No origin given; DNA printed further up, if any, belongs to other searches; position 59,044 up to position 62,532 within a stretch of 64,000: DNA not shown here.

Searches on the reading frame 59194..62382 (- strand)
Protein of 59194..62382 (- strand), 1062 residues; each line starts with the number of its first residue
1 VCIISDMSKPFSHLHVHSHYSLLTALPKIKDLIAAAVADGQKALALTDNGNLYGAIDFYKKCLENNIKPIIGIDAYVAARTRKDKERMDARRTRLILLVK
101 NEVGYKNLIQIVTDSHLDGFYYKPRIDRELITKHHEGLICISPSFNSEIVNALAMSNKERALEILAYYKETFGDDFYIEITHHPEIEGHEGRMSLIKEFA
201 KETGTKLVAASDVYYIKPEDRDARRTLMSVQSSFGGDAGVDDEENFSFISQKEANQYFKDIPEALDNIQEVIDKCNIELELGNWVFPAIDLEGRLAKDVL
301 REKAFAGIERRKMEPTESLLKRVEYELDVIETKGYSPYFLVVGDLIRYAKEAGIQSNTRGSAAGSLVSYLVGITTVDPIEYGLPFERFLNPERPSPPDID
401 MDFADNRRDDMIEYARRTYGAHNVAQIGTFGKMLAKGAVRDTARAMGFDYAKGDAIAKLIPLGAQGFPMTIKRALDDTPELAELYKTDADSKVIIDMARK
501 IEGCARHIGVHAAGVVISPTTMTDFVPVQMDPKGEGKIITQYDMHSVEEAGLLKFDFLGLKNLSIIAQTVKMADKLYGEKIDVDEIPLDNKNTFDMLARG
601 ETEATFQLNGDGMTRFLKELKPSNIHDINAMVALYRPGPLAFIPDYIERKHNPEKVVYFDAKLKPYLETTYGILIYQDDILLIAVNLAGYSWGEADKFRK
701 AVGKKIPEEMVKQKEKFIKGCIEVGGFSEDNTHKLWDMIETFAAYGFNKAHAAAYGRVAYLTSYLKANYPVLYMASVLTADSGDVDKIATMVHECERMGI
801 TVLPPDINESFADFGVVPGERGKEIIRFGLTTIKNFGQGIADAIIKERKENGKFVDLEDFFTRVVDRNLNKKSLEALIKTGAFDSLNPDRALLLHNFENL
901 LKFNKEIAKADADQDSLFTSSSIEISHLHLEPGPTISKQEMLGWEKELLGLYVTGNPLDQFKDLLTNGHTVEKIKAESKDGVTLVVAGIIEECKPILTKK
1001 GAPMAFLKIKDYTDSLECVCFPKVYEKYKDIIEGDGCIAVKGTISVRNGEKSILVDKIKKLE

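Call 7: search_protein_families(library=pfam, proteins=[window:59194-62382:-], max_evalue=0.001)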
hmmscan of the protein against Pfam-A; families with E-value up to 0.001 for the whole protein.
window:59194-62382:- (1062 aa): 5 families
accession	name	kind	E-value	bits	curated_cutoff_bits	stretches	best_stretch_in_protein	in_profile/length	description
PF07733.18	DNA_pol3_alpha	-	5e-92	308.6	23.9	1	299-559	2-260/260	Bacterial DNA polymerase III alpha NTPase domain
PF17657.6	DNA_pol3_finger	-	2.4e-52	177.1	22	1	562-723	1-164/166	Bacterial DNA polymerase III alpha subunit finger domain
PF02811.25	PHP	-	9.4e-49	166.3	26.4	1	13-183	1-164/164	PHP domain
PF14579.12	HHH_6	-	1.6e-29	102.4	25.6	1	799-891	1-88/90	Helix-hairpin-helix motif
PF01336.31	tRNA_anti-codon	-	7.2e-13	48.7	27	1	985-1061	2-75/75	OB-fold nucleic acid binding domain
